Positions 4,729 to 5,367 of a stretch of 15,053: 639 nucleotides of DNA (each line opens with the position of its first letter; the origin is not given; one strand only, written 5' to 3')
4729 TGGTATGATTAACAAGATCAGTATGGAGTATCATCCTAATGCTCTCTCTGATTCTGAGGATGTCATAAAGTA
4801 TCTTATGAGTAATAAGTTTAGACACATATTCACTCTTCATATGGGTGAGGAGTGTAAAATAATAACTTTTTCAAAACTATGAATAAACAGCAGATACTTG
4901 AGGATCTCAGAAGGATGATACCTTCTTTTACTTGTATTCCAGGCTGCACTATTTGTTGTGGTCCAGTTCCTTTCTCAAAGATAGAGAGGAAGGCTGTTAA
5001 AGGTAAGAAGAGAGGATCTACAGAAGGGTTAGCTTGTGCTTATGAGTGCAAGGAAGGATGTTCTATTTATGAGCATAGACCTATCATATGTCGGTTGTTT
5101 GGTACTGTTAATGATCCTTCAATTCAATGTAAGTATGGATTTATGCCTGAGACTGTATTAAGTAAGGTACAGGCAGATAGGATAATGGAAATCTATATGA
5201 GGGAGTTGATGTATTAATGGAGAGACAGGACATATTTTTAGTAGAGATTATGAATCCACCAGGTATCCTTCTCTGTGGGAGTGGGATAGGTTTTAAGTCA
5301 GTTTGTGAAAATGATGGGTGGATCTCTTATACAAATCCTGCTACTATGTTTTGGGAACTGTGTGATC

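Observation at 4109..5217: Phage FkbM-family methyltransferase paired with a YkgJ-type Cys-cluster protein, next to an opposite-strand HD-motif gene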

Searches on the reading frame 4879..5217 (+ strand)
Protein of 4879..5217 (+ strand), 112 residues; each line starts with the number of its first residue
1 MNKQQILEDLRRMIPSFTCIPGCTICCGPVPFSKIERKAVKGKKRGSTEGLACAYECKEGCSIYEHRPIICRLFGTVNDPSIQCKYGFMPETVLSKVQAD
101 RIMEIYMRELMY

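Call 3: search_protein_families(library=pfam, proteins=[window:4879-5217:+], max_evalue=0.1)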
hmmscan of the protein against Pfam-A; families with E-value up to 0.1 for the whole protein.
window:4879-5217:+ (112 aa): 1 family
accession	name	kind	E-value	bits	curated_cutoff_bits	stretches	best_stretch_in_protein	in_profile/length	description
PF03692.20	CxxCxxCC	-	0.00068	20.7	23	1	19-78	2-73/85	Putative zinc- or iron-chelating domain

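Call 6: search_protein_families(library=phrogs, proteins=[window:4879-5217:+], max_evalue=0.01)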
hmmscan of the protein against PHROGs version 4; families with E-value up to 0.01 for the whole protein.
window:4879-5217:+ (112 aa): 0 families

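Call 7: find_encoding_contigs(protein=window:4879-5217:+, flank=10000, max_places=10)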
Protein window:4879-5217:+ (112 aa): 6 contigs read that carry it; 6 places shown.
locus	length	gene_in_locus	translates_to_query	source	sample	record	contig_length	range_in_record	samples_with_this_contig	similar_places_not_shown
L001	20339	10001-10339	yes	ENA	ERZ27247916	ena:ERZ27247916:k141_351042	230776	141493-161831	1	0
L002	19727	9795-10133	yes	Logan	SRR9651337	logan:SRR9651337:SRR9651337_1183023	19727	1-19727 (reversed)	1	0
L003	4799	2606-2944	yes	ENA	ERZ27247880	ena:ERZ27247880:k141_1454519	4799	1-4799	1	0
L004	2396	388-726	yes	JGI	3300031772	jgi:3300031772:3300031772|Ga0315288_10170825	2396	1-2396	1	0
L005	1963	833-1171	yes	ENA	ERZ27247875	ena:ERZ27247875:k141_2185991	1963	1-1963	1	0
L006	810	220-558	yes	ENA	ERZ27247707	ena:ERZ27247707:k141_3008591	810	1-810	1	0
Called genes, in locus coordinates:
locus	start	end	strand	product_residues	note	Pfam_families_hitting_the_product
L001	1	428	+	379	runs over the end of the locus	-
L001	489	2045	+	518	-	PF00154:RecA_N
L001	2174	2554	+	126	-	PF25311:WDGH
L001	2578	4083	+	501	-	PF00270:DEAD, PF04851:ResIII, PF00271:Helicase_C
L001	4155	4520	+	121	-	PF00216:Bac_DNA_binding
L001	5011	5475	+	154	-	-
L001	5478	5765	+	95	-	-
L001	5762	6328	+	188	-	-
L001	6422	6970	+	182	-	PF01464:SLT (weak)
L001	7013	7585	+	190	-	-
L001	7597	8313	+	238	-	PF01471:PG_binding_1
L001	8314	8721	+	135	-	-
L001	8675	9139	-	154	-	PF18907:DUF5662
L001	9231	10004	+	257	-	PF05050:Methyltransf_21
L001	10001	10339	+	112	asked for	-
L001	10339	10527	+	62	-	-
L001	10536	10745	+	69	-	-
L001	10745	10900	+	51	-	-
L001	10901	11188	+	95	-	-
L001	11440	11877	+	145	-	-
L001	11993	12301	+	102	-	PF24043:DUF7352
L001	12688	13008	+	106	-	-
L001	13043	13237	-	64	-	-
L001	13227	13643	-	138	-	-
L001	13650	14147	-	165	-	-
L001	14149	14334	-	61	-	PF06689:zf-C4_ClpX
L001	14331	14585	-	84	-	-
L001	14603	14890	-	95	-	-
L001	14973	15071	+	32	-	-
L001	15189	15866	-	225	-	-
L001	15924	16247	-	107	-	-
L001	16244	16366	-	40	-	-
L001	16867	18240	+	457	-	-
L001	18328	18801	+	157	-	-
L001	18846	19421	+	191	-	-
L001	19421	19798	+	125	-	-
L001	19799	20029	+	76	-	-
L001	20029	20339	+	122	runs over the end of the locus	-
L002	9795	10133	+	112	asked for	-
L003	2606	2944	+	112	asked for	-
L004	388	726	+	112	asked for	-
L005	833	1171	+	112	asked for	-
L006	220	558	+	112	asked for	-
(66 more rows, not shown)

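Call 14: find_homologous_proteins(query=window:4879-5217:+, max_evalue=0.01)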
Query window:4879-5217:+ (112 aa): 93 proteins with E <= 0.01 among 97 candidates.
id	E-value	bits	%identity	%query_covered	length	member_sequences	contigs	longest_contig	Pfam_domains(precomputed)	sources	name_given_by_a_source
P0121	1.7e-71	255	100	100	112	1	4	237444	-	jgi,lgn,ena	-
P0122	7.9e-52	192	76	99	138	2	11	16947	PF03692.21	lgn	-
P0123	1.7e-51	191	75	90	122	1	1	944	-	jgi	jgi:Fe-S-cluster containining protein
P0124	2.7e-49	184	69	97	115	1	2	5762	-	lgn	-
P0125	3.0e-46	174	68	99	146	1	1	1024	-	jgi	jgi:hypothetical protein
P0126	1.4e-45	172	66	99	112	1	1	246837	PF03692.21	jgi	jgi:Fe-S-cluster containining protein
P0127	6.2e-42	160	63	99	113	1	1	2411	PF03692.21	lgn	-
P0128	1.3e-36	143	60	98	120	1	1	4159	PF03692.21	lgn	-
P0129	3.1e-29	119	51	99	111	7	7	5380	-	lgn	-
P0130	6.2e-24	102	49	88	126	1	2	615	PF03692.21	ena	-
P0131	2.2e-23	100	47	96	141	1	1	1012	-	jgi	jgi:hypothetical protein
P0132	1.2e-22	98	47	98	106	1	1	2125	-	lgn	-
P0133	1.2e-22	98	48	86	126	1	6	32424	PF03692.21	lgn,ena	-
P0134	2.3e-22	97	43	94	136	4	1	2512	PF03692.21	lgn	-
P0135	5.6e-22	96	43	94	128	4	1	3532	-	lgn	-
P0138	9.1e-21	92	42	91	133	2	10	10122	PF03692.21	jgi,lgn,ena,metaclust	metaclust:\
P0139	1.7e-20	91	44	89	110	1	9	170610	PF03692.21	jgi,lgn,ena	-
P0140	2.3e-20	91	48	94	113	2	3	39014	PF03692.21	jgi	-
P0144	2.3e-19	87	43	93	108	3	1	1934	PF03692.21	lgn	-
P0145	9.8e-19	85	40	99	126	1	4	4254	PF03692.21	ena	-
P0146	4.7e-18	83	41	96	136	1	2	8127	PF03692.21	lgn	-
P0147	8.2e-18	82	43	96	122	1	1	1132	PF03692.21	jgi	jgi:uncharacterized protein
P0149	1.2e-17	82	40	86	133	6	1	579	PF03692.21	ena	-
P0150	2.1e-16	78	48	79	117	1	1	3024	PF03692.21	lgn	-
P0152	4.9e-16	77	41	96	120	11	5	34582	PF03692.21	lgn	-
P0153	5.8e-16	76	49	75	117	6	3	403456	PF03692.21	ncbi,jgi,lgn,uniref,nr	ncbi:YkgJ family cysteine cluster protein [Pseudoxanthomonas wuyuanensis]|uniref:Zinc-or iron-chelat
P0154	6.7e-16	76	41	96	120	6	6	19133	PF03692.21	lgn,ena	-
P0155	9.4e-16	76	40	91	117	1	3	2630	PF03692.21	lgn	-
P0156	1.2e-15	75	39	92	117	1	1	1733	PF03692.21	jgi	jgi:hypothetical protein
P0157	1.3e-15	75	42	88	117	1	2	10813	PF03692.21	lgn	-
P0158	2.1e-15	75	38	96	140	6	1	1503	PF03692.21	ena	-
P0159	2.4e-15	74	39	96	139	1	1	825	PF03692.21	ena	-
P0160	2.8e-15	74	42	79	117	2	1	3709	PF03692.21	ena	-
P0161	4.0e-15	74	40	91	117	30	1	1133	PF03692.21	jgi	jgi:hypothetical protein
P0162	4.6e-15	73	44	79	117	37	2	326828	PF03692.21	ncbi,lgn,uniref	ncbi:YkgJ family cysteine cluster protein [Lysobacter sp. TAB13]|uniref:YkgJ family cysteine cluster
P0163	4.8e-15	73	43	86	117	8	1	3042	PF03692.21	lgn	-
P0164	5.1e-15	73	40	96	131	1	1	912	PF03692.21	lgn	-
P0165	6.1e-15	73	39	86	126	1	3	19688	PF03692.21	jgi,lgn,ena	-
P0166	6.9e-15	73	40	92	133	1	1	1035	PF03692.21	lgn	-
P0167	7.7e-15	73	40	91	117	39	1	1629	PF03692.21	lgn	-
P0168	8.0e-15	73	43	84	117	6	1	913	PF03692.21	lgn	-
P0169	1.1e-14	72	40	91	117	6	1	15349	PF03692.21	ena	-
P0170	1.4e-14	72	41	96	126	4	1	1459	PF03692.21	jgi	jgi:uncharacterized protein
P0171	1.5e-14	72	40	91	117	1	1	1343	PF03692.21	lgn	-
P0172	1.6e-14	72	37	90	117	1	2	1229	PF03692.21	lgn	-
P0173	1.6e-14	72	44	75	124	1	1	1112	PF03692.21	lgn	-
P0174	2.3e-14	71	40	91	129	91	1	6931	PF03692.21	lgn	-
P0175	2.9e-14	71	43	86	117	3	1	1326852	PF03692.21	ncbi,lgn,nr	ncbi:hypothetical protein SAMN05216570_1457 [Dyella sp. OK004]|nr:hypothetical protein SAMN05216570_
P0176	4.0e-14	70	38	92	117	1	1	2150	PF03692.21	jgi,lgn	jgi:hypothetical protein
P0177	4.0e-14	70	44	75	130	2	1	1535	PF03692.21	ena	-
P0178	4.8e-14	70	42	87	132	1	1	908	PF03692.21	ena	-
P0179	5.3e-14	70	36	96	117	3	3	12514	PF03692.21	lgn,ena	-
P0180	5.8e-14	70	45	75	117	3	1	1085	PF03692.21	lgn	-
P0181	6.1e-14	70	46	79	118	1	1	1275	PF03692.21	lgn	-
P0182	7.3e-14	70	44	75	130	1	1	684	PF03692.21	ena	-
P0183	7.4e-14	70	45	75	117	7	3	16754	PF03692.21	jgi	jgi:uncharacterized protein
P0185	8.9e-14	69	41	79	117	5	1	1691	PF03692.21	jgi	-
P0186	9.0e-14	69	41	79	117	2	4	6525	PF03692.21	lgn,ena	-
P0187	9.2e-14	69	41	79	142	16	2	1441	PF03692.21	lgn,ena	-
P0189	1.6e-13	69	42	79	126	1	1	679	PF03692.21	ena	-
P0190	2.3e-13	68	40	88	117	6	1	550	PF03692.21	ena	-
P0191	2.5e-13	68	39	96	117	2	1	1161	PF03692.21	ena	-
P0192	2.9e-13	68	36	96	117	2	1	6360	PF03692.21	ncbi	ncbi:MAG: YkgJ family cysteine cluster protein [Pseudoxanthomonas sp.]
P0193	3.2e-13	68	39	91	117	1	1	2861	PF03692.21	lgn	-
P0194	3.5e-13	67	37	91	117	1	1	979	PF03692.21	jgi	-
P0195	4.3e-13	67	38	87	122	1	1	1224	PF03692.21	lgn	-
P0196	4.8e-13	67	40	84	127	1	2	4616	PF03692.21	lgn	-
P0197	5.2e-13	67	44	77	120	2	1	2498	PF03692.21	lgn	-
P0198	5.3e-13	67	38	96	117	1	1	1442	PF03692.21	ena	-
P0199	5.4e-13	67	42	79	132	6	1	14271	PF03692.21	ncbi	ncbi:MAG: YkgJ family cysteine cluster protein [Arenimonas sp.]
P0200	7.3e-13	66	37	91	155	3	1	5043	PF03692.21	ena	-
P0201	8.2e-13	66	45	68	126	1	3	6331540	PF03692.21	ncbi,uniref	ncbi:YkgJ family cysteine cluster protein [Lysobacter capsici]|uniref:YkgJ family cysteine cluster p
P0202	8.3e-13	66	42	75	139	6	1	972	PF03692.21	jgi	jgi:Fe-S-cluster containining protein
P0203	8.4e-13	66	40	91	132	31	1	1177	PF03692.21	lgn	-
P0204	1.0e-12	66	42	75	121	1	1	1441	PF03692.21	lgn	-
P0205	8.8e-12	63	38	91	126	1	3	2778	PF03692.21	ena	-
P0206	1.9e-11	62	35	95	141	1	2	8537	PF03692.21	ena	-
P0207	7.9e-11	60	37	85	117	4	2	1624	PF03692.21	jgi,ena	-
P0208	1.2e-10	59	35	89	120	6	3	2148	PF03692.21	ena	-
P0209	5.7e-10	57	40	74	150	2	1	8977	PF03692.21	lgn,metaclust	metaclust:\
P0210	5.8e-10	57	27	75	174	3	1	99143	PF03692.21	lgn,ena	-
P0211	1.6e-8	52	34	87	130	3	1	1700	PF03692.21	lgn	-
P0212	2.4e-7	49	32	90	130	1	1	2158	PF03692.21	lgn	-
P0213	2.4e-6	45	46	33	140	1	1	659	PF03692.21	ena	-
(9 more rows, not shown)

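Call 15: find_encoding_contigs(protein=P0126, flank=8000, max_places=2)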
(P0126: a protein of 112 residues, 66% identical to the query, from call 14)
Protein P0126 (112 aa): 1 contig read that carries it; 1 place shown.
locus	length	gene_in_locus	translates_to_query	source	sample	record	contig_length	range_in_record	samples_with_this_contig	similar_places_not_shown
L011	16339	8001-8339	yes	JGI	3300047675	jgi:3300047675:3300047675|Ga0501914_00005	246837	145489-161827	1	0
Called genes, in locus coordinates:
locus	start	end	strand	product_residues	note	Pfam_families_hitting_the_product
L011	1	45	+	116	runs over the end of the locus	-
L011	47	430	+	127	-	PF25311:WDGH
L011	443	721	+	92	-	-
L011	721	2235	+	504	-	PF04851:ResIII, PF00270:DEAD, PF00271:Helicase_C, PF16203:ERCC3_RAD25_C (faint)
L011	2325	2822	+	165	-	PF00216:Bac_DNA_binding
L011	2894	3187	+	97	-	-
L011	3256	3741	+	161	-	-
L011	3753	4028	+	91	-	-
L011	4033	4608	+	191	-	-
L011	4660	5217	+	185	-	PF01464:SLT (weak)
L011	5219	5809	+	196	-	-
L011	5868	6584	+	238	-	PF01471:PG_binding_1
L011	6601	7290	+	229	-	-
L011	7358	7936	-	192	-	PF18907:DUF5662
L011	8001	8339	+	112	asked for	PF03692:CxxCxxCC (faint)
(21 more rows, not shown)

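Call 16: find_encoding_contigs(protein=P0122, flank=8000, max_places=3)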
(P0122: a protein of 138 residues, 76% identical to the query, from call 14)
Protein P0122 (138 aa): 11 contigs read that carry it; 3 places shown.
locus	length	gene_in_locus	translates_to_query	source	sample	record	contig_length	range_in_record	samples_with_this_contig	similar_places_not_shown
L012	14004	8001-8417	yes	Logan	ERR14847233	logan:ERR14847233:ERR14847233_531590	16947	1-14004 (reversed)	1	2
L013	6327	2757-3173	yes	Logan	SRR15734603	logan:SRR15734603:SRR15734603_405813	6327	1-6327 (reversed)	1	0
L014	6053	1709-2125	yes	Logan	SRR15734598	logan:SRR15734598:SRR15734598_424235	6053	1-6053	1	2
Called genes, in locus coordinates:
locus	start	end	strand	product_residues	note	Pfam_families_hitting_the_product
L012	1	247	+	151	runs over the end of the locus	PF18143:HAD_SAK_2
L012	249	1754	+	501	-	PF00270:DEAD, PF04851:ResIII, PF00271:Helicase_C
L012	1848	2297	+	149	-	PF00216:Bac_DNA_binding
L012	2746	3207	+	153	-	-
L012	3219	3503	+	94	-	-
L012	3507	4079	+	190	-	-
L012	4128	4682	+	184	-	PF01464:SLT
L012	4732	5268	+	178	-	-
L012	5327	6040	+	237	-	PF01471:PG_binding_1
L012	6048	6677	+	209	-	-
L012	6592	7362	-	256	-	PF18907:DUF5662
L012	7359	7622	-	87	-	-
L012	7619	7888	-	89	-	-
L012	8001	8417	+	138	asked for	PF03692:CxxCxxCC (faint)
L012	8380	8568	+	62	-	-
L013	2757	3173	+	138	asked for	PF03692:CxxCxxCC (faint)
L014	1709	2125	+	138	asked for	PF03692:CxxCxxCC (faint)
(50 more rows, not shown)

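Call 23: search_solved_structures(query=window:4879-5217:+, max_evalue=10)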
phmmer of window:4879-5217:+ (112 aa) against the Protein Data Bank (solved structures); distinct sequences matched with E-value up to 10: 7.
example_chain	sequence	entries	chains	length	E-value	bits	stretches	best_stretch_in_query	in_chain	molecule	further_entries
4hjc_A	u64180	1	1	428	0.1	15.9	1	17-96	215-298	ENVELOPE GLYCOPROTEIN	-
6f9b_B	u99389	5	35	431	0.1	15.9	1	17-96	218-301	Glycoprotein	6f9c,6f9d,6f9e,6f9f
4hj1_A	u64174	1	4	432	0.11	15.8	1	17-96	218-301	ENVELOPE GLYCOPROTEIN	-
2dnk_A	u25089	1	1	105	0.12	15.7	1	1-34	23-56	Bruno-like 4, RNA binding protein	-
6egt_A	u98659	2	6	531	0.16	15.3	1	17-96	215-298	Glycoprotein | RVFV ENVELOPE PROTEIN GC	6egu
2dno_A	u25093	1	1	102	0.25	14.6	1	2-34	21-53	trinucleotide repeat containing 4 variant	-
2dnh_A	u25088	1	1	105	0.45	13.8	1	1-34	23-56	Bruno-like 5, RNA binding protein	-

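Call 24: search_protein_families(library=ncbifam, proteins=[window:4879-5217:+], max_evalue=0.1)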
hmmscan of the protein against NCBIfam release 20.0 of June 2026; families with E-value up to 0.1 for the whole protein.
window:4879-5217:+ (112 aa): 0 families

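Call 31: find_related_loci(query=A3, collection=viral_contigs, flank=5000)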
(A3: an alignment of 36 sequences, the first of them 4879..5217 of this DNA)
Query A3 (112 aa) in viral_contigs; peptide patterns used: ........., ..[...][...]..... (x = any residue, [..] = any of these).
129 stretches matched a pattern; 92 encode a relative of the query (tblastn E <= 1e-3); the best 80 are kept; 80 distinct loci.
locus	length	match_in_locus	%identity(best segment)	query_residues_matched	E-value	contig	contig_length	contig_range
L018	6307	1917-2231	45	4-108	2e-26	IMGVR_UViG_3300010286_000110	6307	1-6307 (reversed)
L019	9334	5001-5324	45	1-107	1e-26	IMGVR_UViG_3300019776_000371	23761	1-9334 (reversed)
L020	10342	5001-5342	41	7-109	2e-25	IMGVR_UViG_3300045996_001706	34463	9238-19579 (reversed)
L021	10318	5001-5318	41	5-111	1e-25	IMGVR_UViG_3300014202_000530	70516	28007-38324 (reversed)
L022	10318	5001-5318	47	8-111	5e-25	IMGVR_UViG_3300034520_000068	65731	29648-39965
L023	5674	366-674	48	2-106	2e-24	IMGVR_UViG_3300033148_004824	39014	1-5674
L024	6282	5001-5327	45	1-108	3e-24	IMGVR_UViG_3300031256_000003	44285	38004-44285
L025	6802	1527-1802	44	14-107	1e-23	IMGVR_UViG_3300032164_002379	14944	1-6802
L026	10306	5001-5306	44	1-106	9e-24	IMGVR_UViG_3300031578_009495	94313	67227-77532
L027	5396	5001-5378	39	1-108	2e-23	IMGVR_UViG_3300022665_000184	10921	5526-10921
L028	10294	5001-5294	46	5-106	1e-25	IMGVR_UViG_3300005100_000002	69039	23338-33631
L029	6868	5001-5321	42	1-108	4e-23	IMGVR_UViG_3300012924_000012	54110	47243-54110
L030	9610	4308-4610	42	14-111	1e-22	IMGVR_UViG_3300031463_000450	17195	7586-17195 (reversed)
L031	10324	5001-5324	41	1-111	6e-22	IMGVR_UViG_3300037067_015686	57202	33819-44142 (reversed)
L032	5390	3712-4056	42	1-106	2e-21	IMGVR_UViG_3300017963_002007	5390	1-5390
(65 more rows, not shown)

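Call 53: predict_structure(alignment_id=A3)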
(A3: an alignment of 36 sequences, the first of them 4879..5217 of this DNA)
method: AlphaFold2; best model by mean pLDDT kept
length: 112 residues; sequences in the alignment: 36
mean_pLDDT: 91.4   pTM: 0.84
mean pLDDT of the five models: 91.4, 90.2, 89.7, 87.8, 87.6
residues with pLDDT >= 90: 79; 70-90: 29; 50-70: 4; < 50: 0
segments of 3 or more residues with pLDDT < 50: none
pLDDT, mean of each block of 10 residues (from residue 1): 96 93 88 95 71 86 94 95 92 97 98 91
secondary structure, 60 per line:
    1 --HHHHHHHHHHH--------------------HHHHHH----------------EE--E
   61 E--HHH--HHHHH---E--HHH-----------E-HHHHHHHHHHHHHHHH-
elements in order: H3-13 H34-39 H69-73 H96-111

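Call 62: search_dna_similar(query=window:4879-5217:+, collection=phages, mode=protein, max_evalue=0.001, max_rows=40)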
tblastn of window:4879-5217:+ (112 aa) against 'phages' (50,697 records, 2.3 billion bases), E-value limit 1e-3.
Records with a match: 1; places in all: 1; records where one place covers at least 80% of the query: 1.
Best place of each record, by identity: <60% 1.
By first word of the organism name: Pseudomonas 1.
By host as written in the record: Pseudomonas aeruginosa 1.
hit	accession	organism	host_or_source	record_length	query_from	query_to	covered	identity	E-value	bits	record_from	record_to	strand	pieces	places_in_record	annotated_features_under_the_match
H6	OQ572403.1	Pseudomonas phage Y1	Pseudomonas aeruginosa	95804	7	96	80%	38.3%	3e-11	64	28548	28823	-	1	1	record has no annotation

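Call 70: search_protein_families(library=pfam, alignment_id=A3, max_evalue=0.01)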
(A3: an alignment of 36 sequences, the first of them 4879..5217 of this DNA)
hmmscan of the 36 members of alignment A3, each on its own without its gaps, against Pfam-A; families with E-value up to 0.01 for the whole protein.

A. member 1, window:4879-5217:+ (112 aa): 1 family
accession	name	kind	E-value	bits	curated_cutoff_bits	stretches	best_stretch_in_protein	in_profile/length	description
PF03692.20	CxxCxxCC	-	0.00068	20.7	23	1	19-78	2-73/85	Putative zinc- or iron-chelating domain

B. families by the number of members that match (of 36 scanned): 1 family
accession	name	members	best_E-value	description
PF03692.20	CxxCxxCC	36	1.5e-09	Putative zinc- or iron-chelating domain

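Call 71: get_annotated_region(hit=H6, flank=6000)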
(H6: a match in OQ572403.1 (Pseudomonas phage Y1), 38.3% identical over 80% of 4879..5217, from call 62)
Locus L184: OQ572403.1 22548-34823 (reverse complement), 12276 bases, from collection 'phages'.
description: UNVERIFIED: Pseudomonas phage Y1, complete genome.
organism: Pseudomonas phage Y1 (NCBI taxid 3038346)
taxonomy: Viruses
host: Pseudomonas aeruginosa; source: -; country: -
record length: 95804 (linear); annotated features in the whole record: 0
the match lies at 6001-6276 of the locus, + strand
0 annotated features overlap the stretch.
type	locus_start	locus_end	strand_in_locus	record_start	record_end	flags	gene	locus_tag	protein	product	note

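Call 74: search_protein_families(library=padloc, proteins=[window:4879-5217:+], max_evalue=0.01)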
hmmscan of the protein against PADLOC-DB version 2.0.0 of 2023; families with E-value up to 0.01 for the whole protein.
window:4879-5217:+ (112 aa): 0 families

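Call 81: find_related_loci(query=A7, collection=genome_contigs, flank=4000)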
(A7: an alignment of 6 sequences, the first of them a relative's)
Query A7 (117 aa) in genome_contigs; peptide patterns used: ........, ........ (x = any residue, [..] = any of these).
501 stretches matched a pattern; 451 encode a relative of the query (tblastn E <= 1e-3); the best 80 are kept; 80 distinct loci.
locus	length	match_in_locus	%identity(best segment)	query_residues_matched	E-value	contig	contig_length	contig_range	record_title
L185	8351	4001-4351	100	1-117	1e-76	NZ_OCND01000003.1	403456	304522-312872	Pseudoxanthomonas wuyuanensis strain CGMCC 1.10978, whole genome shotgun sequence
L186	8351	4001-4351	87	1-117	5e-69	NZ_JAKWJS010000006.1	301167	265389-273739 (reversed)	Dyella sp. RRB7 Scaffold6, whole genome shotgun sequence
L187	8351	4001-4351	88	1-117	3e-68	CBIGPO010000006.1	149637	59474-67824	MAG TPA_asm: uncultured Luteibacter sp. isolate SRR8197395_binner23_Refined_23 genome assembly, contig: ERZ23872294.15,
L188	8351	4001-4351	88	1-117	3e-68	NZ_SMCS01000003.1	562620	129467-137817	Luteibacter rhizovicinus strain LP_13_YM Ga0304825_103, whole genome shotgun sequence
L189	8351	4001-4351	88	1-117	8e-68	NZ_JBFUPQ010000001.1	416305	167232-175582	Luteibacter sp. RCC_6_2 NODE_1_length_416305_cov_162.556010, whole genome shotgun sequence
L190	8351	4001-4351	87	1-117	1e-67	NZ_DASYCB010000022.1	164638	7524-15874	MAG: Luteibacter sp. isolate SMAG_U4922 k141_2359109, whole genome shotgun sequence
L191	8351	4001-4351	87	1-117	2e-67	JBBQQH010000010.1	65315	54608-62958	MAG: Lysobacterales bacterium isolate Co_metawrap_1568 Cmw_1568_k141_9589931_length_65315_cov_11.9993, whole genome shot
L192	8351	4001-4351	87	1-117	4e-67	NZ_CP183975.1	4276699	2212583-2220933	Luteibacter sp. E-22 chromosome, complete genome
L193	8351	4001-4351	87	1-117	4e-67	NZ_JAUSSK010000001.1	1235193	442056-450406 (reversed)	Luteibacter jiangsuensis strain CC60 Ga0466890_01, whole genome shotgun sequence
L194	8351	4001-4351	85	1-117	3e-66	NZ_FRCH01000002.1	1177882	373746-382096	Rhodanobacter sp. OK091, whole genome shotgun sequence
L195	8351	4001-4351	85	1-117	3e-66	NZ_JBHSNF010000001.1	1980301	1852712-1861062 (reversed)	Rhodanobacter ginsengisoli strain KACC 11762 spades_K_17_127_1, whole genome shotgun sequence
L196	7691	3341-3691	85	1-117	5e-66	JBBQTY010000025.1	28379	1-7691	MAG: Lysobacterales bacterium isolate Co_metawrap_1867 Cmw_1867_k141_29390748_length_28379_cov_15.9894, whole genome sho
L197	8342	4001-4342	87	4-117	5e-66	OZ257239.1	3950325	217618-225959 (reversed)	MAG: Lysobacterales bacterium isolate b2699e1f-069b-4513-b9ab-960a63940dd7 genome assembly, chromosome: 1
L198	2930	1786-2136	85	1-117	7e-66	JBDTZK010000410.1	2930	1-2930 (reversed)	MAG: Pseudoxanthomonas sp. isolate cluster4_bin.164 NODE_192135_length_2930_cov_5.021565, whole genome shotgun sequence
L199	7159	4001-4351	86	1-117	8e-66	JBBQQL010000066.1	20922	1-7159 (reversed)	MAG: Lysobacterales bacterium isolate Co_metawrap_1578 Cmw_1578_k141_11715102_length_20922_cov_12.9977, whole genome sho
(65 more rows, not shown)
